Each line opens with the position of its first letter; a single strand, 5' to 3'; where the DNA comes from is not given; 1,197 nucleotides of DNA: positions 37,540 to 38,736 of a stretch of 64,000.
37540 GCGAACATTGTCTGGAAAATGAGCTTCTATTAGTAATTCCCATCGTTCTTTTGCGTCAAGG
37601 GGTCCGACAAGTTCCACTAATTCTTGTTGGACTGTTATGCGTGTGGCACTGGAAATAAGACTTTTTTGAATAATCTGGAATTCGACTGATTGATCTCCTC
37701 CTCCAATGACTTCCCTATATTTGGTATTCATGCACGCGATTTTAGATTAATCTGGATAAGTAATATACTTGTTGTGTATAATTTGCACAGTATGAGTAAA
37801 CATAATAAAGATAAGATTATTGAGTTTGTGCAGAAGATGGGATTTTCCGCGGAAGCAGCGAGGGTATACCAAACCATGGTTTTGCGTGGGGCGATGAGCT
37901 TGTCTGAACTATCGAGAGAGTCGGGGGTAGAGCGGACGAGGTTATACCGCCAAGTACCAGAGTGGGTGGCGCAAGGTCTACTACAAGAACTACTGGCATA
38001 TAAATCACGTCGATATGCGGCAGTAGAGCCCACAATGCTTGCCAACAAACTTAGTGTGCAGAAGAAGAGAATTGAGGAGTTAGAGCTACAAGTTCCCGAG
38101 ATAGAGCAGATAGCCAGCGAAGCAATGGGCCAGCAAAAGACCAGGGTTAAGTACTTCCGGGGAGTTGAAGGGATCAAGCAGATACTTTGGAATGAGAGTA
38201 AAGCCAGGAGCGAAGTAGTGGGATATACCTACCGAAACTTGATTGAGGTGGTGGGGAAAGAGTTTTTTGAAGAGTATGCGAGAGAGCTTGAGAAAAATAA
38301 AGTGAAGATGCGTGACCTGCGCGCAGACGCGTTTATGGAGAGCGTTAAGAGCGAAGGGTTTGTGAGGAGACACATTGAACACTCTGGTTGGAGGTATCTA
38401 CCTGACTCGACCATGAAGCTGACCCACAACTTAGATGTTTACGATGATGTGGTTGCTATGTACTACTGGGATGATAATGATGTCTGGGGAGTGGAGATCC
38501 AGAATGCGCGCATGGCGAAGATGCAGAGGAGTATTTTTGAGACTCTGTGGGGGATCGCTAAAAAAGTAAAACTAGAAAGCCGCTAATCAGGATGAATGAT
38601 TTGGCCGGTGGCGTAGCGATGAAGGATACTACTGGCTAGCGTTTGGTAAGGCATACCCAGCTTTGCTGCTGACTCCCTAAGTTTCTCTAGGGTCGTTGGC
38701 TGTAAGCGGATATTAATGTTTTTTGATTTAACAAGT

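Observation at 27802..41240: Expanded array of TrmB-like regulators paired with MFS and EamA/DMT transporters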

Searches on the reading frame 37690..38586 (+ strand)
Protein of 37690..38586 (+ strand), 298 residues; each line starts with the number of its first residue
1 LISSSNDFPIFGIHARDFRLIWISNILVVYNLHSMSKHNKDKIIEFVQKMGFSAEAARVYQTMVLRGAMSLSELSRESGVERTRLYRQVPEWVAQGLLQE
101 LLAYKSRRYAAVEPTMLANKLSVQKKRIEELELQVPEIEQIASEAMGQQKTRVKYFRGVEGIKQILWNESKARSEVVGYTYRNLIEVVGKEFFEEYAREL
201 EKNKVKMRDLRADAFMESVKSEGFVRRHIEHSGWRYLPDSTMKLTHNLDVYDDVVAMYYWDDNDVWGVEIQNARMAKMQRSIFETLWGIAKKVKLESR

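Call 4: search_protein_families(library=pfam, proteins=[window:37690-38586:+], max_evalue=0.01)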
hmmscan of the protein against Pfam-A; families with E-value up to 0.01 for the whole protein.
window:37690-38586:+ (298 aa): 1 family
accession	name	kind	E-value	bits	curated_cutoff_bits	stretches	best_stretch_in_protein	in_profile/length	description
PF01978.25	TrmB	-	1.3e-08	35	25.6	1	48-114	2-67/68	Sugar-specific transcriptional regulator TrmB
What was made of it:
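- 37792..38586 (+): T3 (subfamily Ta): TrmB-like regulator, 264 aa. PF01978 35.0 bits (call 4).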

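Call 10: search_protein_families(library=ncbifam, proteins=[window:37690-38586:+], max_evalue=0.01)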
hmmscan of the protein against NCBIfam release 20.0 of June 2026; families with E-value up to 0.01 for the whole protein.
window:37690-38586:+ (298 aa): 2 families
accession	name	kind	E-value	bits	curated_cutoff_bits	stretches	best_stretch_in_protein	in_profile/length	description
NF047390.1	TransRegTrmBL1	equivalog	1.2e-06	27.7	650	1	40-158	3-118/341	HTH-type sugar sensing transcriptional regulator TrmBL1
NF040851.1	tran_reg_TrmB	equivalog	5.5e-05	22.5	600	1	41-177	5-136/338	HTH-type sugar-sensing transcriptional regulator TrmB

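Call 11: find_homologous_proteins(query=window:37792-38583:+, max_evalue=0.001)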
Query seq(264 aa) (264 aa): 58 proteins with E <= 0.001 among 1012 candidates.
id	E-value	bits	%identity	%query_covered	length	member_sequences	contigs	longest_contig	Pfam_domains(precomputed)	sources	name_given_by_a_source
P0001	1.9e-167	573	100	100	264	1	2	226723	PF01978.26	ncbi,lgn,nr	ncbi:hypothetical protein KBD69_00660 [Candidatus Woesebacteria bacterium]|nr:hypothetical protein [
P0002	1.0e-149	515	89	99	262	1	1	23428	PF01978.26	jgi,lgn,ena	-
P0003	2.0e-149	514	88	100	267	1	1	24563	PF01978.26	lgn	-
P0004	9.4e-149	512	88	100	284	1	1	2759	PF01978.26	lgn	-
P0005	2.1e-146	504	86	100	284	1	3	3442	PF01978.26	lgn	-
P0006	3.8e-144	497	87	99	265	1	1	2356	PF01978.26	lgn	-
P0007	1.2e-143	495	86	99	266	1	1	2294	PF01978.26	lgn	-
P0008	1.4e-114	400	88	78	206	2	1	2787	-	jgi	jgi:hypothetical protein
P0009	6.9e-110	384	67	97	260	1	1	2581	PF01978.26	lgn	-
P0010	6.8e-105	368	62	98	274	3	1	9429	PF01978.26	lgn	-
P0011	1.8e-103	363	59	100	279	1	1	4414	PF01978.26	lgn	-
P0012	9.8e-103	361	59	98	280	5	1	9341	PF01978.26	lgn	-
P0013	6.2e-100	352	58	100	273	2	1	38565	PF01978.26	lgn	-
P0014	8.0e-93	328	57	97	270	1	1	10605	PF01978.26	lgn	-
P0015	2.2e-91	324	54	100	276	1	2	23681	PF01978.26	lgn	-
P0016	4.6e-91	323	57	97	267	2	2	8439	PF01978.26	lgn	-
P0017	3.9e-90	320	56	98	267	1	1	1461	PF01978.26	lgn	-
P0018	3.0e-88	314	54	98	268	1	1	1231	PF01978.26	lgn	-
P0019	5.9e-88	313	55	96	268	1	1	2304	PF01978.26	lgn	-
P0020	8.8e-88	312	54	98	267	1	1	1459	PF01978.26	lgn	-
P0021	1.0e-87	312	53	100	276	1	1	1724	PF01978.26,PF09339.17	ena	-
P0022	2.4e-86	307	55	96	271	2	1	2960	PF01978.26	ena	-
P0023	5.8e-86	306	53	97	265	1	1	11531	PF01978.26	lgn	-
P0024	7.9e-86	306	54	96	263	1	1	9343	PF01978.26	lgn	-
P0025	8.9e-86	305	54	97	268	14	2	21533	PF01978.26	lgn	-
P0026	1.4e-85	305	52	97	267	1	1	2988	PF01978.26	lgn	-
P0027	3.5e-85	303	54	98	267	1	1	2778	PF01978.26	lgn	-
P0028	1.6e-84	301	87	63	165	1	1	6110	PF01978.26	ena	-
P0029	1.7e-83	298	53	97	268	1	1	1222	PF01978.26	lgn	-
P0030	2.6e-83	297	51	98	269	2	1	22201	PF01978.26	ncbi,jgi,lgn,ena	ncbi:MAG: helix-turn-helix domain-containing protein [bacterium]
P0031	1.1e-82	295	52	97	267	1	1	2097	PF01978.26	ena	-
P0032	1.7e-82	295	50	98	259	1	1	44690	PF12840.14,PF13412.13,PF01978.26,PF09339.17,PF12802.14,PF25213.2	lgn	-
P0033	2.4e-82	294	56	90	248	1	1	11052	PF01978.26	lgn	-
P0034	3.1e-82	294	50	98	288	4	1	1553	PF01978.26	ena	-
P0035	4.4e-82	293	51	96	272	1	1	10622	PF12840.14,PF01978.26,PF09339.17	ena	-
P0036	9.9e-82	292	52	97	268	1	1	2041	PF01978.26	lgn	-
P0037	1.7e-81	291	52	97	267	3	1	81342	PF01978.26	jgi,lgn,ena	-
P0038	2.1e-81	291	52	99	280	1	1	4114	PF01978.26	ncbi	-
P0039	3.3e-81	290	51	96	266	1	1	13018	PF01978.26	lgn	-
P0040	9.9e-81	289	53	96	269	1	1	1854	PF01978.26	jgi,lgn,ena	-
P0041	9.8e-80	286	48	98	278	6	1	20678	PF01978.26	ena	-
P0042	3.6e-73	264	46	97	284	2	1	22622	PF01978.26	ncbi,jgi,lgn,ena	ncbi:MAG: helix-turn-helix domain-containing protein [bacterium]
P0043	6.2e-73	263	49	98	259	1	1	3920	PF01978.26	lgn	-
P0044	3.2e-67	245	47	98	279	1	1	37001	PF01978.26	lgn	-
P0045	2.5e-45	173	37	92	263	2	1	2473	PF01978.26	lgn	-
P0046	1.3e-43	167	34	94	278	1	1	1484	PF01978.26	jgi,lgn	jgi:sugar-specific transcriptional regulator TrmB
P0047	1.8e-43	167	37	95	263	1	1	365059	PF01978.26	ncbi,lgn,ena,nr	ncbi:MAG TPA: helix-turn-helix domain-containing protein [Candidatus Saccharimonadales bacterium]|nr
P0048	2.4e-40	157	33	96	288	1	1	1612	PF01978.26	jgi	jgi:DNA-binding transcriptional regulator GbsR (MarR family)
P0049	4.9e-40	156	34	94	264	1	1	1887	PF01978.26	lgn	-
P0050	2.1e-38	150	34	92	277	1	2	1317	PF01978.26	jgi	jgi:DNA-binding transcriptional ArsR family regulator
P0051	8.4e-37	145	33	91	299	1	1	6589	PF01978.26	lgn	-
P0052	4.3e-36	143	31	95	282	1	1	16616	PF01978.26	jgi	jgi:sugar-specific transcriptional regulator TrmB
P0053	5.0e-36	143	35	96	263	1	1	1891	PF01978.26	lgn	-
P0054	3.3e-34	137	31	92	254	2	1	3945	PF01978.26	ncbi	-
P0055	1.7e-31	128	31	89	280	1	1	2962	PF01978.26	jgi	jgi:DNA-binding transcriptional regulator GbsR (MarR family)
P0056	2.8e-29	120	31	95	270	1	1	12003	PF01978.26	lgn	-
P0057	1.7e-28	118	29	94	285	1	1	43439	PF01978.26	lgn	-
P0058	1.2e-12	66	26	94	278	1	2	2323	PF01978.26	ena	-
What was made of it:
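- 37792..38586 (+): 100% identical to KBD69_00660 of a Candidatus Woesebacteria MAG (call 11).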

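Call 13: find_encoding_contigs(protein=P0013, flank=10000, max_places=3)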
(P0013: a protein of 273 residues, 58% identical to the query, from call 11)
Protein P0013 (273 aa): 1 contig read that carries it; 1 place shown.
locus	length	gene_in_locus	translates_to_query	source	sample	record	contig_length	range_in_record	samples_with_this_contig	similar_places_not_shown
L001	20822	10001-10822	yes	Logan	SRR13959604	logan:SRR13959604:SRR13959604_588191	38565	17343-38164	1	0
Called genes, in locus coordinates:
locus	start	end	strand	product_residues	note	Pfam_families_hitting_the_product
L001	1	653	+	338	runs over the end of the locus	-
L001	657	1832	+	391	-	PF07690:MFS_1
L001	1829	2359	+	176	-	PF06821:Ser_hydrolase, PF12697:Abhydrolase_6 (weak)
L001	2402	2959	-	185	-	-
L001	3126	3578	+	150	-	PF00903:Glyoxalase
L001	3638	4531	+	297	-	-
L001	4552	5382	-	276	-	PF01978:TrmB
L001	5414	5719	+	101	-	-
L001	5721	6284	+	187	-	-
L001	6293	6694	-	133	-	-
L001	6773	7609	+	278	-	PF01978:TrmB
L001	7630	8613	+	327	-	PF01636:APH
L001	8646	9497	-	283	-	PF00892:EamA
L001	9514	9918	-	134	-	-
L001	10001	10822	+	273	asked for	PF01978:TrmB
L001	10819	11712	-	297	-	PF00892:EamA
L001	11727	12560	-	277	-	PF01978:TrmB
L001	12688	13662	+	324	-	-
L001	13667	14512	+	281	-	PF00892:EamA, PF03151:TPT (weak), PF00892:EamA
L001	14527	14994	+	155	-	PF14559:TPR_19 (faint)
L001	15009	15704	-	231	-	-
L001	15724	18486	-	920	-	PF13196:DUF4012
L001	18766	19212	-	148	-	PF00075:RNase_H, PF13456:RVT_3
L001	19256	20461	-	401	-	PF01943:Polysacc_synt, PF13440:Polysacc_synt_3 (weak)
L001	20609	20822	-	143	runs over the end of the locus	-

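Call 14: find_encoding_contigs(protein=P0037, flank=10000, max_places=3)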
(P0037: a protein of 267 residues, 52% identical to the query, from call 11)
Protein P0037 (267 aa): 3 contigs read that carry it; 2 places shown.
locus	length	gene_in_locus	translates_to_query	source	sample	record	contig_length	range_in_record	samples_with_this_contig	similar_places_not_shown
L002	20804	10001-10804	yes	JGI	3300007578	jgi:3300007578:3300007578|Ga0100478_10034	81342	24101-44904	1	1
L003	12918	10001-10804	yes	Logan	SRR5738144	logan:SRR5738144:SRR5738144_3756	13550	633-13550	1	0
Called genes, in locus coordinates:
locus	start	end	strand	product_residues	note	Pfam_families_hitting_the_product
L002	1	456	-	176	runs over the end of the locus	PF00293:NUDIX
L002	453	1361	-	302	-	PF02558:ApbA, PF08546:ApbA_C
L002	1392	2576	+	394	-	PF07690:MFS_1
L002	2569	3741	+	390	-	PF07690:MFS_1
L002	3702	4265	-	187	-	-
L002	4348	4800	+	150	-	PF00903:Glyoxalase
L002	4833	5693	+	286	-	PF00892:EamA, PF03151:TPT (faint), PF00892:EamA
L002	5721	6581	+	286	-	PF00892:EamA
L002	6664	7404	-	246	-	PF00106:adh_short, PF13561:adh_short_C2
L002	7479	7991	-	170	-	-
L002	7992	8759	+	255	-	PF01978:TrmB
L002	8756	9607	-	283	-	PF00892:EamA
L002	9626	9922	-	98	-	-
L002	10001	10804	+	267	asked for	PF01978:TrmB (weak)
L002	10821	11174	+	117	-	-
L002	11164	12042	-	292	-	PF00892:EamA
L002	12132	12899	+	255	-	PF01978:TrmB (weak)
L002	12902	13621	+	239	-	-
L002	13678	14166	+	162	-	PF00383:dCMP_cyt_deam_1, PF14437:MafB19-deam (weak)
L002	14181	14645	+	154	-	-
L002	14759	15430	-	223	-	PF01386:Ribosomal_L25p, PF14693:Ribosomal_TL5_C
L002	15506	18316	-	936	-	PF13196:DUF4012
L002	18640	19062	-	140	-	PF00075:RNase_H (weak), PF13456:RVT_3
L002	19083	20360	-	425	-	PF01943:Polysacc_synt (weak)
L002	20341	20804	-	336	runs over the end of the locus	PF04932:Wzy_C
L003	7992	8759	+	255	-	PF01978:TrmB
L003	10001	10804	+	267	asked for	PF01978:TrmB (weak)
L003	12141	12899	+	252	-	PF01978:TrmB (weak)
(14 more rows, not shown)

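Call 15: find_encoding_contigs(protein=P0047, flank=10000, max_places=3)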
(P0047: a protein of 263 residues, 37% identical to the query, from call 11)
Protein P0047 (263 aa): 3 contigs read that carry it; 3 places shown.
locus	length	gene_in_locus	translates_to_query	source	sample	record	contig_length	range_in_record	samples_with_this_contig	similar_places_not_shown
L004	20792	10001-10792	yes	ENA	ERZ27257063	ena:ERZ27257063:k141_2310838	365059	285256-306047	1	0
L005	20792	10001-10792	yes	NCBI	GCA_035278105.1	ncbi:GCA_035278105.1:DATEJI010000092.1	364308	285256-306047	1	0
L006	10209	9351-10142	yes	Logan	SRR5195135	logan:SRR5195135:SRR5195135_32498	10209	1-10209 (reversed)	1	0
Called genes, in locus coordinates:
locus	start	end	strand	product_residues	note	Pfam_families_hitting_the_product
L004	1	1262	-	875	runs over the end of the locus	PF07517:SecA_DEAD, PF01043:SecA_PP_bind, PF21090:P-loop_SecA, PF07516:SecA_SW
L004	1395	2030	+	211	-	-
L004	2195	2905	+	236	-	-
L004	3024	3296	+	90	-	-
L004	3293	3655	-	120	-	PF02482:Ribosomal_S30AE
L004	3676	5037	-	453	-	PF02403:Seryl_tRNA_N, PF00587:tRNA-synt_2b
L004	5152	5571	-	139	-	-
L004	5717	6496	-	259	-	PF12705:PDDEXK_1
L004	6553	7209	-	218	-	-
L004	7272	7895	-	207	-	PF00702:Hydrolase, PF12710:HAD, PF13419:HAD_2, PF13242:Hydrolase_like (weak)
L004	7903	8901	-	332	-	PF18761:Heliorhodopsin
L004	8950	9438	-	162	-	PF01625:PMSR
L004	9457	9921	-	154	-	PF01243:PNPOx_N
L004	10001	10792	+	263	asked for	PF01978:TrmB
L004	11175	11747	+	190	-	PF11611:DUF4352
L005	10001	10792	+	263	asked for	PF01978:TrmB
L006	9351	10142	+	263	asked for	PF01978:TrmB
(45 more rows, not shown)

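Call 17: search_solved_structures(query=A1, max_evalue=1, show_alignments=2)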
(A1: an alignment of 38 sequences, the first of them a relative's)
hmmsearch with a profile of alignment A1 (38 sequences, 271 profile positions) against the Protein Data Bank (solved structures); distinct sequences matched with E-value up to 1: 42.
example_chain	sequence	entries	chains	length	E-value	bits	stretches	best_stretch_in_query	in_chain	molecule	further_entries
3qph_A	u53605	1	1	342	1.8e-05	27.7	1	8-106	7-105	TrmB, a global transcription regulator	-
5bpd_A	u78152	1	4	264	2.5e-05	27.3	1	7-108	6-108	TrmBL2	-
5bqt_A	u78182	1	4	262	3.3e-05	26.9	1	11-108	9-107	Putative HTH-type transcriptional regulator TrmBL2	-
5box_A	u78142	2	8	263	3.3e-05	26.8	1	11-108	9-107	Putative HTH-type transcriptional regulator TrmBL2 | TrmBL2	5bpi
1ku9_A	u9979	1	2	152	5e-05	26.3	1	3-119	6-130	hypothetical protein MJ223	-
3tgn_A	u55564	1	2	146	0.00095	22.1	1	26-95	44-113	Adc operon repressor AdcR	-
1sfx_A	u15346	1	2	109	0.0027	20.6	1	8-81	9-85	Conserved hypothetical protein AF2008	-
4aih_A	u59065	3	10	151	0.0057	19.5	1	11-78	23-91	TRANSCRIPTIONAL REGULATOR SLYA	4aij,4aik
3nrv_A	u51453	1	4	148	0.006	19.4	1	7-91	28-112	Putative transcriptional regulator (MarR/EmrR family)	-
3r4k_A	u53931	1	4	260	0.013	18.4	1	35-76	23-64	Transcriptional regulator, IclR family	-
3q5f_A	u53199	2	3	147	0.016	18.1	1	12-95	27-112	Transcriptional regulator slyA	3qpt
7kua_A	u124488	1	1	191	0.022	17.6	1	4-92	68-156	Transcriptional regulator, MarR family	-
4fx0_A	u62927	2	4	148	0.023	17.5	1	33-68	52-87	PROBABLE TRANSCRIPTIONAL REPRESSOR PROTEIN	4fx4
3deu_A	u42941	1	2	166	0.024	17.5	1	12-95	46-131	Transcriptional regulator slyA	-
3cdh_A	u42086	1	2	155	0.032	17.1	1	9-73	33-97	Transcriptional regulator, MarR family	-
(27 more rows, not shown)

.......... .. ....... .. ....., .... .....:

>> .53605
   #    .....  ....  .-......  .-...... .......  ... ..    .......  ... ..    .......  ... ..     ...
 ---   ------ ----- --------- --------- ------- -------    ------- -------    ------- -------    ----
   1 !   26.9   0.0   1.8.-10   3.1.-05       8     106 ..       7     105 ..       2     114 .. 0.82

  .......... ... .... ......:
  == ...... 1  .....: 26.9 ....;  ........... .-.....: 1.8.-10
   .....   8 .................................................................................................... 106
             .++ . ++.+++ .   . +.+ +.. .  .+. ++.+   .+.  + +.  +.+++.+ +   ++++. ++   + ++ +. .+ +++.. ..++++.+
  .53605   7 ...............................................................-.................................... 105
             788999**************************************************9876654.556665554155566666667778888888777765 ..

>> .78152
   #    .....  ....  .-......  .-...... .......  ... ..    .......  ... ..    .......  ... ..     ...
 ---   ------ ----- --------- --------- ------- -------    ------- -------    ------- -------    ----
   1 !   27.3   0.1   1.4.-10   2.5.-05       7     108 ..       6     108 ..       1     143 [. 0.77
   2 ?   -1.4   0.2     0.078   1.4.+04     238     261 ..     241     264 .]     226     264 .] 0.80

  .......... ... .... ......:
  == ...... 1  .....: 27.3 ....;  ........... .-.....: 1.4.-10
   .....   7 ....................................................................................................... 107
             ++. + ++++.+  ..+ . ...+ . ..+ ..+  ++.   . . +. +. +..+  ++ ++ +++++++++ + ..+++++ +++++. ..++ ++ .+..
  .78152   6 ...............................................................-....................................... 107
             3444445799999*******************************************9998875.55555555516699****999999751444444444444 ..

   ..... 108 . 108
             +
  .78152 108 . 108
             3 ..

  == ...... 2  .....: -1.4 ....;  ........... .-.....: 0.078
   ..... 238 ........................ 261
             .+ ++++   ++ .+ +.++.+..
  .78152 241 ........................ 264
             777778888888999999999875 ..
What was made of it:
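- On TrmB family of transcriptional regulators: TrmB 3qph and TrmBL2 are the top PDB profile hits (call 17). It aligns with the Tyr of TrmB 'RVYD' (call 17).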

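Call 23: find_related_loci(query=A2, collection=genome_contigs, flank=10000)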
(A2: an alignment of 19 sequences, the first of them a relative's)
Query A2 (264 aa) in genome_contigs; peptide patterns used: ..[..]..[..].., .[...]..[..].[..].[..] (x = any residue, [..] = any of these).
60 stretches matched a pattern; 9 encode a relative of the query (tblastn E <= 1e-3); 9 distinct loci.
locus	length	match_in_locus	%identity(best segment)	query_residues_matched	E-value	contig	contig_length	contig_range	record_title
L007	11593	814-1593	50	5-264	1e-89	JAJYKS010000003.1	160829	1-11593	MAG: bacterium isolate DBS2-1.bin48 NODE_133_length_160829_cov_5.417095, whole genome shotgun sequence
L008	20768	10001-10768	48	9-264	1e-86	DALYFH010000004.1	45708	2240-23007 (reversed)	MAG TPA_asm: Candidatus Woesebacteria bacterium isolate CTOTU14276 NODE_131_length_45708_cov_4.595821, whole genome shot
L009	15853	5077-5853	49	4-264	2e-86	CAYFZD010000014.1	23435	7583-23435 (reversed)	MAG TPA_asm: uncultured Pseudomonadales bacterium isolate ERP113451_co1_113 genome assembly, contig: NODE_2472_length_23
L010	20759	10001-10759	49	9-261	8e-82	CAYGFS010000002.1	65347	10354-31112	MAG TPA_asm: uncultured Pseudomonadales bacterium isolate ERP113451_co1_9 genome assembly, contig: NODE_287_length_65347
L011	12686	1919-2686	46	2-257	2e-79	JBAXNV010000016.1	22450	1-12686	MAG: bacterium isolate ELA488 MAG488_16, whole genome shotgun sequence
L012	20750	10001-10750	33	12-257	2e-42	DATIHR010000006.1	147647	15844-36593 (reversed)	MAG TPA_asm: Candidatus Saccharimonadales bacterium isolate SMAG_U15643 k141_727882, whole genome shotgun sequence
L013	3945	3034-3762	31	11-253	1e-41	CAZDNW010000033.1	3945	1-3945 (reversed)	MAG TPA_asm: uncultured Candidatus Saccharibacteria bacterium isolate binchicken_co219_61 genome assembly, contig: k141_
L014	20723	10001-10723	33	12-253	3e-41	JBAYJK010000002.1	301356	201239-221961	MAG: Patescibacteria group bacterium isolate SO_2016_GW1_54 scaffold00048_OW334_2016, whole genome shotgun sequence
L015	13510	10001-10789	25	5-263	1e-31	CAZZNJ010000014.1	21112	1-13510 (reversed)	MAG TPA_asm: uncultured Pseudomonadales bacterium isolate SRP170004_co1_572 genome assembly, contig: NODE_3835_length_21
